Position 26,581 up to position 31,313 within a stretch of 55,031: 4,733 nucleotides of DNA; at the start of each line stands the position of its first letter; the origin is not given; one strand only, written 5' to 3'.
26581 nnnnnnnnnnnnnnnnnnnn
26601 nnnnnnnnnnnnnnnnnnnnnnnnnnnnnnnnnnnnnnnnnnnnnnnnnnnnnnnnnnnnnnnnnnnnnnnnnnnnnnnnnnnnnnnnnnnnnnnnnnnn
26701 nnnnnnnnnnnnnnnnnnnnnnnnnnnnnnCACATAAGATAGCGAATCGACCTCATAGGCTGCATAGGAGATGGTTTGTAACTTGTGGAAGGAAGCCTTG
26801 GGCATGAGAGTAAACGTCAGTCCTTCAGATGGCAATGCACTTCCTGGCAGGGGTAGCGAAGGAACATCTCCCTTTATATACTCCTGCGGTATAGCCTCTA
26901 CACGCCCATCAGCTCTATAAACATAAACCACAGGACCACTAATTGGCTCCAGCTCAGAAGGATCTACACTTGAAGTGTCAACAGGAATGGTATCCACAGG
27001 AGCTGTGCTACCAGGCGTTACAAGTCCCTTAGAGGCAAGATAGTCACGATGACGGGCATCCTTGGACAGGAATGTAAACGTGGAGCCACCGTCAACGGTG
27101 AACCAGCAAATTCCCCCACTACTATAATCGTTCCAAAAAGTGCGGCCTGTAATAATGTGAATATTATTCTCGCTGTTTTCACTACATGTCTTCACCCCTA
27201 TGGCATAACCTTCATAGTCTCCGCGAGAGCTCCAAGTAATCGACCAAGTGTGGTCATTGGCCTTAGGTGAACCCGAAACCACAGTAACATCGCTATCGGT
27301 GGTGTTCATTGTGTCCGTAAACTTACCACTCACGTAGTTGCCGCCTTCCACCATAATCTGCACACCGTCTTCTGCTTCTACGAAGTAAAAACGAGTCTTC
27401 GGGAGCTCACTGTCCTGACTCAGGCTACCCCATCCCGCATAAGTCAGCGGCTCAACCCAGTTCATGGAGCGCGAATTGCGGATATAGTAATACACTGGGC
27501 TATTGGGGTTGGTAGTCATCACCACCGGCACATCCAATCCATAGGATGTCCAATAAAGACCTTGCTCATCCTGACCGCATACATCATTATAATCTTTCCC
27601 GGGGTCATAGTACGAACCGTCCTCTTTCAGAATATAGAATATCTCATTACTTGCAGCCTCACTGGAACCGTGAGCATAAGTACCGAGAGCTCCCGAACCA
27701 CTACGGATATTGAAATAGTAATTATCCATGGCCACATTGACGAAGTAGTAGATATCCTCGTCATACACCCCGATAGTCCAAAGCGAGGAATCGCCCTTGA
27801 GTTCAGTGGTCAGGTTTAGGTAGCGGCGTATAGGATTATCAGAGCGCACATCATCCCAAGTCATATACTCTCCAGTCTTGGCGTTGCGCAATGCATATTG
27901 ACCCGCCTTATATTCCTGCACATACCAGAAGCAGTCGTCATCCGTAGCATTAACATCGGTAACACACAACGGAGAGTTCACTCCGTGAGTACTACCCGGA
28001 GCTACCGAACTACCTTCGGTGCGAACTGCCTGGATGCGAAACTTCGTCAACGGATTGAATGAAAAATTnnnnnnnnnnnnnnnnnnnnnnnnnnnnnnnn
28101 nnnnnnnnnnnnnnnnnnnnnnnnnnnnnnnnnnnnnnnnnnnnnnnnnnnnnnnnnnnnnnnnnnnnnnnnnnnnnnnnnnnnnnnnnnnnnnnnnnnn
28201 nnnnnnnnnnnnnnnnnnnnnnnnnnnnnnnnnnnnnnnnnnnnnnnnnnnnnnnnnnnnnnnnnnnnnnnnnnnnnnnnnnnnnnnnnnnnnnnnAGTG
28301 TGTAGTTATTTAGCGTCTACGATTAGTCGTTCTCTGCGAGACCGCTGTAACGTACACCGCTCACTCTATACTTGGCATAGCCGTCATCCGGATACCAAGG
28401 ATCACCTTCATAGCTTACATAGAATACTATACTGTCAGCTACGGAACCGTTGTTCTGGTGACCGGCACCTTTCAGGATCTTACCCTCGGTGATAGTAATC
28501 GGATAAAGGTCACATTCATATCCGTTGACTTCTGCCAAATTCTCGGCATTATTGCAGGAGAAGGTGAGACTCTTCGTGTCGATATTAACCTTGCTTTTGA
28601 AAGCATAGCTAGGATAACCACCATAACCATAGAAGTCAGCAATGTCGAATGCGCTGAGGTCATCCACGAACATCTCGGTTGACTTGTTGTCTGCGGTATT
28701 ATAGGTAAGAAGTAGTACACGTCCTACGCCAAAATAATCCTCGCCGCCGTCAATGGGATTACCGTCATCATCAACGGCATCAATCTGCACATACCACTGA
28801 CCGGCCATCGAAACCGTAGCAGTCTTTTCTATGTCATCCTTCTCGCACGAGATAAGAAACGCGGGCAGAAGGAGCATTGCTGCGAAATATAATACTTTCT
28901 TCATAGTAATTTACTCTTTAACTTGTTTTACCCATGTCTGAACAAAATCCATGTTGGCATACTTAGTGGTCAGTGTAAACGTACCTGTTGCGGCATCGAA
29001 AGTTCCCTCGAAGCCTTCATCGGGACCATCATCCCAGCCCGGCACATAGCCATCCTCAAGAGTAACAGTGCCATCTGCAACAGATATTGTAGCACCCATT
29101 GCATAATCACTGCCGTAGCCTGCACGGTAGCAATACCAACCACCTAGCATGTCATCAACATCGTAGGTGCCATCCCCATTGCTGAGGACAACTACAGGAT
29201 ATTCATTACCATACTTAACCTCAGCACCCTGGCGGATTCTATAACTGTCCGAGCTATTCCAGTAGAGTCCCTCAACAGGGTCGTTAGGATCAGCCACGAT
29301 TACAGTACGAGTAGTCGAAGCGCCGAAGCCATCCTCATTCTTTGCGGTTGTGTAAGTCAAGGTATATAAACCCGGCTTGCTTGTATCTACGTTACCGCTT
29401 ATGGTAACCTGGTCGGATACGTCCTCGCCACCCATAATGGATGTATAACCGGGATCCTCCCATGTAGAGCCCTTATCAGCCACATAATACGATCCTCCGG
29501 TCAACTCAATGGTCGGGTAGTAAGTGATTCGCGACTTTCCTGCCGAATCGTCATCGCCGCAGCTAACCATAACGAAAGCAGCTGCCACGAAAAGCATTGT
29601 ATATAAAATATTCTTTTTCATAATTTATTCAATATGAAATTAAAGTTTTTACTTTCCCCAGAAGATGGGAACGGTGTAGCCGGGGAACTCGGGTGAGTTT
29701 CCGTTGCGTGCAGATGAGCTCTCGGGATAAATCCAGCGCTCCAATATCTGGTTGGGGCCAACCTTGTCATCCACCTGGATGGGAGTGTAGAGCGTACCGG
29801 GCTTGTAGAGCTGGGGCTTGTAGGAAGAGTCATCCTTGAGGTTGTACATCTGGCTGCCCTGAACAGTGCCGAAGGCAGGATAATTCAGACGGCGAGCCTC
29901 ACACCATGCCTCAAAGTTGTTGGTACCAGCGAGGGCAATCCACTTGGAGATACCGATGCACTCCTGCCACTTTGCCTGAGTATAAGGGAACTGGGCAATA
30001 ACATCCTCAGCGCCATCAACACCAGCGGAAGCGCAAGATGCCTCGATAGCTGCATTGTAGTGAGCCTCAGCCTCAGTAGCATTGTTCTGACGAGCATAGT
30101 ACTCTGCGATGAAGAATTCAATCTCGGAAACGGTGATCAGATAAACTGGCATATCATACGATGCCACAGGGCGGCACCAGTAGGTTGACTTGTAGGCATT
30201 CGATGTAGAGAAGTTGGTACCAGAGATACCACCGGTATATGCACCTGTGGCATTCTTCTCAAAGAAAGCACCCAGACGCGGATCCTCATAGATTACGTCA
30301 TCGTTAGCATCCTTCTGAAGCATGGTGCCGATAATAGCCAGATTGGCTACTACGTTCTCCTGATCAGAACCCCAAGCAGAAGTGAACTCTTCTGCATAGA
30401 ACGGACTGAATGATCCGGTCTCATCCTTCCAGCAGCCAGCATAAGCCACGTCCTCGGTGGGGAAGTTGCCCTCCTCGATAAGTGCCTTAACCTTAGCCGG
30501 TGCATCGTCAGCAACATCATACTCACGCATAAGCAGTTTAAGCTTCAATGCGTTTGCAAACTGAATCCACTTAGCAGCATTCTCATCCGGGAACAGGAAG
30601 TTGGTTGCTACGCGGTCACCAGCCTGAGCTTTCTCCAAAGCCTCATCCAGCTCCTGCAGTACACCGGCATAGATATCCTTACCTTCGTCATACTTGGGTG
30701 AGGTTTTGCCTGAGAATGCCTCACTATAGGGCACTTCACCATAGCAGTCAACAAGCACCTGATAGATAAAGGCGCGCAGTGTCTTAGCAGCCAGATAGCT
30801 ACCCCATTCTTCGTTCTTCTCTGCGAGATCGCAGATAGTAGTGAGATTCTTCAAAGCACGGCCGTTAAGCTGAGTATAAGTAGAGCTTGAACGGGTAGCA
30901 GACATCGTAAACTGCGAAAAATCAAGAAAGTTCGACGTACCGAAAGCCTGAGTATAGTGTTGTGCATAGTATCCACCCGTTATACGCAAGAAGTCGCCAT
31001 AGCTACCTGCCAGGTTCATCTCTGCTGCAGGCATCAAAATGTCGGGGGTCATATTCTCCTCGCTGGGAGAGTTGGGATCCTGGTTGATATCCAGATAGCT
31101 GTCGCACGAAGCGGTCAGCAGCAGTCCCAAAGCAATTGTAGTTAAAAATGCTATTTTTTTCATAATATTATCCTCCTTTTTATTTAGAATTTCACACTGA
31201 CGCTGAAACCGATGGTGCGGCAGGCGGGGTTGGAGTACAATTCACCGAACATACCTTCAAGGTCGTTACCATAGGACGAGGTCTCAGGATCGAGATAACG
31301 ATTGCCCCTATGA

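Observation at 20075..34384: SusC/SusD locus whose downstream cargo is CotH-kinase-like, dockerin and cohesin-like T9SS proteins rather than carbohydrate-active enzymes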

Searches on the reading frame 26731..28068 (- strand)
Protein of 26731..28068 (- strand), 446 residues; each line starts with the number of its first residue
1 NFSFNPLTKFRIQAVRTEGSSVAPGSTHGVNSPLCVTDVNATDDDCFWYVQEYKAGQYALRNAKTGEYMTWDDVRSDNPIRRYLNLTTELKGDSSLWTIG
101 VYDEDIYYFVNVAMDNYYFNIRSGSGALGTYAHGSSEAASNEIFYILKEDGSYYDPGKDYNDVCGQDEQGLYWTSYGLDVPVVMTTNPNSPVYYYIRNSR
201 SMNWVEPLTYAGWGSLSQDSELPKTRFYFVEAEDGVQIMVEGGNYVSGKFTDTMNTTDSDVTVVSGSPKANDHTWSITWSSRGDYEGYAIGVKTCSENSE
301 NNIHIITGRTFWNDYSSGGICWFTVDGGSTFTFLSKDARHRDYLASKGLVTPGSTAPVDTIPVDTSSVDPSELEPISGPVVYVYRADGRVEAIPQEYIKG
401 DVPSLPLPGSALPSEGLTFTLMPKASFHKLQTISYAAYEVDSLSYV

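Call 81: predict_structure(alignment_id=A3)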
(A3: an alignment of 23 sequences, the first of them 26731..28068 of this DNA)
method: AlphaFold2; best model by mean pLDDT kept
length: 446 residues; sequences in the alignment: 23
mean_pLDDT: 86.1   pTM: 0.75
mean pLDDT of the five models: 86.1, 86.0, 84.3, 83.3, 82.9
residues with pLDDT >= 90: 216; 70-90: 182; 50-70: 42; < 50: 6
segments of 3 or more residues with pLDDT < 50: 360-365
pLDDT, mean of each block of 10 residues (from residue 1): 88 93 87 88 92 90 91 71 82 90 94 89 81 80 94 91 90 92 92 95 92 89 96 93 95 89 94 95 86 95 92 91 86 94 85 58 55 75 80 85 75 79 68 79 80
secondary structure, 60 per line:
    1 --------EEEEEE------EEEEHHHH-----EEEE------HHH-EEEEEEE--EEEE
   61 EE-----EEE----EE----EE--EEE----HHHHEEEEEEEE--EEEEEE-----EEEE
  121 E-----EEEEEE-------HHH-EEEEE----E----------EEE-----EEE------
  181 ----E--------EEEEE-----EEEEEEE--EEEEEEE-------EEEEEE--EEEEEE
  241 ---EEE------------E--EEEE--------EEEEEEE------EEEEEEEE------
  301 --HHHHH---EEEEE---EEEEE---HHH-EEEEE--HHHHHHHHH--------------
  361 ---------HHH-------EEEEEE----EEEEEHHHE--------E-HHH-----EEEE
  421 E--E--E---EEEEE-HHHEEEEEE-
elements in order: E9-14 E21-24 H25-28 E34-37 E48-54 E57-62 E68-70 E85-87 H92-95 E96-103 E106-111 E117-121 E127-132 E144-148 E164-166 E172-174 E194-198 E204-210 E213-219 E227-232 E235-240 E244-246 E262-265 E274-280 E287-294 H303-307 E311-315 E319-323 E331-335 H338-346 E380-385 E390-394 E417-421 E431-435 E440-445

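Call 83: fold_search(model_id=the predicted structure, library=pdb)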
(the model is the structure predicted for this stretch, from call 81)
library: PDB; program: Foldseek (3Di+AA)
matches with E <= 10: 938; with E <= 0.001: 298
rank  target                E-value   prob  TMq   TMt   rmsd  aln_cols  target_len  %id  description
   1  2e4m_A                8.4e-09  1.00  0.27  0.41  16.1       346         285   10  Crystal structure of hemagglutinin subcomponent complex (HA-33/HA-17) from Clostridium botulinum serotype D strain 494 (released 2007-06-19)
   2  3aj6_A                8.4e-09  1.00  0.27  0.41  16.2       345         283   11  HA1 (HA33) mutant F179I of botulinum type C progenitor toxin complexed with N-acetylgalactosamine, bound at site II (released 2011-06-01)
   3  5b2h_A                1.1e-08  1.00  0.27  0.41  16.3       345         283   11  Crystal structure of HA33 from Clostridium botulinum serotype C strain Yoichi (released 2016-06-15)
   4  3ah1_B                1.5e-08  1.00  0.26  0.40  16.0       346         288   11  HA1 subcomponent of botulinum type C progenitor toxin complexed with N-acetylneuramic acid (released 2010-04-28)
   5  3ah4_B                1.6e-08  1.00  0.27  0.41  16.1       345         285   11  HA1 subcomponent of botulinum type C progenitor toxin complexed with galactose (released 2010-04-28)
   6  2vsa                  1.8e-08  1.00  0.27  0.15  14.8       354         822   13  Structure and mode of action of a mosquitocidal holotoxin (released 2008-07-08)
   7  3aj6_B                2.1e-08  1.00  0.27  0.41  16.1       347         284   11  HA1 (HA33) mutant F179I of botulinum type C progenitor toxin complexed with N-acetylgalactosamine, bound at site II (released 2011-06-01)
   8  2vse_A                2.9e-08  1.00  0.28  0.15  14.8       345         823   14  Structure and mode of action of a mosquitocidal holotoxin (released 2008-07-08)
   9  1qxm_A                3.0e-08  1.00  0.27  0.41  16.1       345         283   12  Crystal structure of a hemagglutinin component (HA1) from type C Clostridium botulinum (released 2004-01-20)
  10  2vse_B                4.5e-08  1.00  0.28  0.15  14.7       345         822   14  Structure and mode of action of a mosquitocidal holotoxin (released 2008-07-08)
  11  4ouj_A                7.4e-08  1.00  0.27  0.41  16.7       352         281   10  Crystal structure of HA33B-Lac (released 2014-06-04)
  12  4lo0_B                1.0e-07  1.00  0.26  0.40  16.5       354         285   11  Apo HA17-HA33 (released 2013-10-30)
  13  1ybi_A                1.4e-07  1.00  0.27  0.41  17.4       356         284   12  Crystal structure of HA33A, a neurotoxin-associated protein from Clostridium botulinum type A (released 2005-02-22)
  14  9qce_F                1.6e-07  1.00  0.27  0.42  16.7       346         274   11  HA70-HA17-HA33 complex from Clostridium botulinum Serotype B1 (released 2025-09-10)
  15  3win_A                1.6e-07  1.00  0.27  0.41  17.2       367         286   10  Clostridium botulinum Hemagglutinin (released 2013-11-06)
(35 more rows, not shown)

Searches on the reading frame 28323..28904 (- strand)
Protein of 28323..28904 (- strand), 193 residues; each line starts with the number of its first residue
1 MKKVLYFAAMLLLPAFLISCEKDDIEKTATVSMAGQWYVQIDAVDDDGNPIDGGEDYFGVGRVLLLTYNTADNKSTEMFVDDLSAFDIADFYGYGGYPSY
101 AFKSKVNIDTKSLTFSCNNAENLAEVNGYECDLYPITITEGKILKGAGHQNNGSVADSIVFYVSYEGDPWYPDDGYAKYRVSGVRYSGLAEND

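Call 3: search_protein_families(library=pfam, proteins=[window:28323-28904:-], max_evalue=0.01)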
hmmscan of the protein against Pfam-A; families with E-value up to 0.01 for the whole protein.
window:28323-28904:- (193 aa): 1 family
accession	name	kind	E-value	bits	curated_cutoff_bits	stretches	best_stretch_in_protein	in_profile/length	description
PF12888.12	Lipid_bd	-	3.1e-36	124.7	25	1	23-189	2-140/141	Lipid-binding putative hydrolase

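Call 6: search_protein_families(library=ncbifam, proteins=[window:28323-28904:-], max_evalue=0.01)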
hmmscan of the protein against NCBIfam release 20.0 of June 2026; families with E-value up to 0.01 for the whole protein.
window:28323-28904:- (193 aa): 0 families

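Call 10: search_solved_structures(query=window:28323-28904:-, max_evalue=0.01)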
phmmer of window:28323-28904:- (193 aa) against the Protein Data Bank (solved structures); distinct sequences matched with E-value up to 0.01: 2.
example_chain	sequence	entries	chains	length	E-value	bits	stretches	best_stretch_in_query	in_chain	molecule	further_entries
3h3i_A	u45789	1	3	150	8.7e-17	64.7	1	26-192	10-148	Putative lipid binding protein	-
5fq6_E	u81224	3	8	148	1.3e-16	64.2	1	27-192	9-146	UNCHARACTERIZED PROTEIN | BT_2261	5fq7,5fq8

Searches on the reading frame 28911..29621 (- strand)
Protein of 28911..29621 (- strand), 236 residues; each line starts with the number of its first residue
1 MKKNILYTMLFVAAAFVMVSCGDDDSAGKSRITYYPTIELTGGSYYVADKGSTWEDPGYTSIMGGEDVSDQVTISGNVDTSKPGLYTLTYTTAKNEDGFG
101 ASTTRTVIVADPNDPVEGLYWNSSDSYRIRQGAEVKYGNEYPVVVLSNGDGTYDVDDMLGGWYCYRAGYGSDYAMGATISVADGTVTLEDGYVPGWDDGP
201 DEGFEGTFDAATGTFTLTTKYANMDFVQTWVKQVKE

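Call 3: search_protein_families(library=pfam, proteins=[window:28911-29621:-], max_evalue=0.01)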
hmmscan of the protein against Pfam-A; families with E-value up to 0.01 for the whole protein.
window:28911-29621:- (236 aa): 3 families
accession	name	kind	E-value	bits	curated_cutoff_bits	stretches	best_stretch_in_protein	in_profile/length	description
PF16403.11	Bact_surface_Ig-like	-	8.6e-20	71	27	1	38-109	1-71/71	Bacterial surface protein, Ig-like domain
PF16404.10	BT_2262-like_C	-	4.4e-18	66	29.6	1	116-226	8-119/125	BT_2262-like, C-terminal domain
PF07523.18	Big_3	-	0.00088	19.9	21.2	1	70-96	35-61/68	Bacterial Ig-like domain (group 3)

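Call 6: search_protein_families(library=ncbifam, proteins=[window:28911-29621:-], max_evalue=0.01)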
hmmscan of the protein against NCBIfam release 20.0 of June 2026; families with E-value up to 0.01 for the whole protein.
window:28911-29621:- (236 aa): 0 families

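Call 9: search_solved_structures(query=window:28911-29621:-, max_evalue=0.01)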
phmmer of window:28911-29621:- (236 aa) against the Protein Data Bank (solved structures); distinct sequences matched with E-value up to 0.01: 5.
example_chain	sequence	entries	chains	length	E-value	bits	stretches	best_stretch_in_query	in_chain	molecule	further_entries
5fq7_G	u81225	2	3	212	1.8e-38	135.8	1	27-225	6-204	BT_2262 | BT_2262 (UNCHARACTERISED LIPOPROTEIN)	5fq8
5fq3_A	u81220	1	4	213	2.1e-38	135.6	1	27-225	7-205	BT_2262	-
4hmc_A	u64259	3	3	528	0.00067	22.6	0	64-98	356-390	Chitinase 60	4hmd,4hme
4mb3_A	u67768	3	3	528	0.00067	22.6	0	64-98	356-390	Chitinase 60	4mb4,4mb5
2kpn_A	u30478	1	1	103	0.0085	19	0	67-109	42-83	Bacillolysin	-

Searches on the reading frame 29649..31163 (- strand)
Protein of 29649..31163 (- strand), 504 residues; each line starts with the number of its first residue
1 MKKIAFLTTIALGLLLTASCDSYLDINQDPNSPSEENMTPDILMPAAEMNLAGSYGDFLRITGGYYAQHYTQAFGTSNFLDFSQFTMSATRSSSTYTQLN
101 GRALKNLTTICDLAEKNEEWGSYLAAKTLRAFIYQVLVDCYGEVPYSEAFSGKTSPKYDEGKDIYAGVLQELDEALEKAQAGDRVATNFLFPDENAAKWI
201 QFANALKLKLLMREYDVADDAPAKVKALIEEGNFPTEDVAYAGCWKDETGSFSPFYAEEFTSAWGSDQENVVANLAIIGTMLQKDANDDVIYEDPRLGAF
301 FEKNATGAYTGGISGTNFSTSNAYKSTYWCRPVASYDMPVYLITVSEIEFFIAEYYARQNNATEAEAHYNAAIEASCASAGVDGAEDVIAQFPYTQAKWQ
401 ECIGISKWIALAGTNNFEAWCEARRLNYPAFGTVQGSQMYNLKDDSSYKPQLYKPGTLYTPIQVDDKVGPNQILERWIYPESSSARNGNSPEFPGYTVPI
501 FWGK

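Call 3: search_protein_families(library=pfam, proteins=[window:29649-31163:-], max_evalue=0.01)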
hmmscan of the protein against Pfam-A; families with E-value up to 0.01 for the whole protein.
window:29649-31163:- (504 aa): 2 families
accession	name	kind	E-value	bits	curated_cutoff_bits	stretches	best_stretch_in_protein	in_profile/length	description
PF12771.13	SusD-like_2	-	1.6e-53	182.5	27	1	38-433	7-396/415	Starch-binding associating with outer membrane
PF12741.13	SusD-like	-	8.6e-33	114.5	27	1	61-397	48-377/495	Susd and RagB outer membrane lipoprotein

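Call 6: search_protein_families(library=ncbifam, proteins=[window:29649-31163:-], max_evalue=0.01)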
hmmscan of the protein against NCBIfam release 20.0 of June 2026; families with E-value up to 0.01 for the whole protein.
window:29649-31163:- (504 aa): 1 family
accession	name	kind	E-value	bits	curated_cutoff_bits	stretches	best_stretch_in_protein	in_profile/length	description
NF033071.0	SusD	exception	2.5e-05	22.7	725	1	123-193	148-219/558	starch-binding outer membrane lipoprotein SusD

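Call 8: search_solved_structures(query=window:29649-31163:-, max_evalue=0.001)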
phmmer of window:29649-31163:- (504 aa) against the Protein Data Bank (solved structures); distinct sequences matched with E-value up to 0.001: 24.
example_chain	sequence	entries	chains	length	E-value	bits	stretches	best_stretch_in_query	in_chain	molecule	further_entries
5fq6_A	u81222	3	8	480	3e-48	168.2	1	24-502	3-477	PUTATIVE LIPOPROTEIN | BT_2263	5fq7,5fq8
5fq4_A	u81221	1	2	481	3.6e-48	168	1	24-502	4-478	PUTATIVE LIPOPROTEIN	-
9bal_A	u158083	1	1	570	8.2e-19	71.1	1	37-218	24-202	Surface glycan-binding protein A (SGBP-A)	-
9bam_A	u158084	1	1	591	8.7e-19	71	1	30-218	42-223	Surface glycan-binding protein A (SGBP-A)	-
5j5u_A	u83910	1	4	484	1.1e-18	70.7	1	62-238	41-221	RagB/SusD domain protein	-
6dk2_A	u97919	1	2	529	1.1e-18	70.7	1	36-234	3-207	SusD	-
6e60_A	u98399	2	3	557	3.3e-18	69.1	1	20-217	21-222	mixed-linkage glucan utilization locus (MLGUL) SGBP-B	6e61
7nox_A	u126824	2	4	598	4.3e-17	65.4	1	42-217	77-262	Surface glycan-binding protein BO2743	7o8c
6dmf_A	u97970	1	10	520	6.8e-17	64.8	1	54-218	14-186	mixed-linkage glucan utilization locus (MLGUL) SGBP-B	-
4puc_A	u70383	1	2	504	8.6e-17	64.4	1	61-406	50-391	SusD homolog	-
4q69_A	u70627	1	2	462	6.6e-13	51.6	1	25-424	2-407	Putative lipoprotein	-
4mru_A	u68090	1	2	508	9.1e-13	51.2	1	125-391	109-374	SusD homolog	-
8uwv_A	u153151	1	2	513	2.5e-12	49.7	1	103-390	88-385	BT3984 SusD-like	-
3cgh_A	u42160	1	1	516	2.6e-12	49.7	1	103-390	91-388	SusD homolog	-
3ehm_A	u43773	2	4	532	3e-11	46.2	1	45-386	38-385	SusD homolog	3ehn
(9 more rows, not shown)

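Call 64: find_related_loci(query=window:29649-31163:-, collection=metagenome_contigs, flank=10000)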
Query window:29649-31163:- (504 aa) in metagenome_contigs; peptide patterns used: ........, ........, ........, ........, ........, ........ (x = any residue, [..] = any of these).
101 stretches matched a pattern; 22 encode a relative of the query (tblastn E <= 1e-3); 22 distinct loci.
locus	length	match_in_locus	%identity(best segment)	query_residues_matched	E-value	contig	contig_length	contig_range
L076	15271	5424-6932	76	1-504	0e+0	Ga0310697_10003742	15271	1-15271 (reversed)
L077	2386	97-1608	76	1-504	0e+0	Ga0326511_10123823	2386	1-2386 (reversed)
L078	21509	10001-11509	73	1-504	0e+0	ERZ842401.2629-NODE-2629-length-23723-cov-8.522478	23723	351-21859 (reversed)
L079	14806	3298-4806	72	1-504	0e+0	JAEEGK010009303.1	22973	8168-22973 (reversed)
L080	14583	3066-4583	68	1-504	0e+0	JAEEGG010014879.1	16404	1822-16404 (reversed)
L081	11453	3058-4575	68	1-504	0e+0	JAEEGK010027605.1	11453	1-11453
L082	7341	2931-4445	65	1-504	0e+0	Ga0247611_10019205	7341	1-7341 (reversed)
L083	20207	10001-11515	64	1-504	0e+0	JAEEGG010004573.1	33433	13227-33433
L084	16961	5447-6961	64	1-504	0e+0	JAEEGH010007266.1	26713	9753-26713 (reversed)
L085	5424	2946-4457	64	1-504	0e+0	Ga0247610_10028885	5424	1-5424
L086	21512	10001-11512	64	1-504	0e+0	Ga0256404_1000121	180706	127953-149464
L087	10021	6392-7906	64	1-504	0e+0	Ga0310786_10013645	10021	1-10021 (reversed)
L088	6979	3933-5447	62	1-504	0e+0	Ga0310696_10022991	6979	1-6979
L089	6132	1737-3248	62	1-502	0e+0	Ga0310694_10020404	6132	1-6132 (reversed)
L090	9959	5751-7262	62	1-504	0e+0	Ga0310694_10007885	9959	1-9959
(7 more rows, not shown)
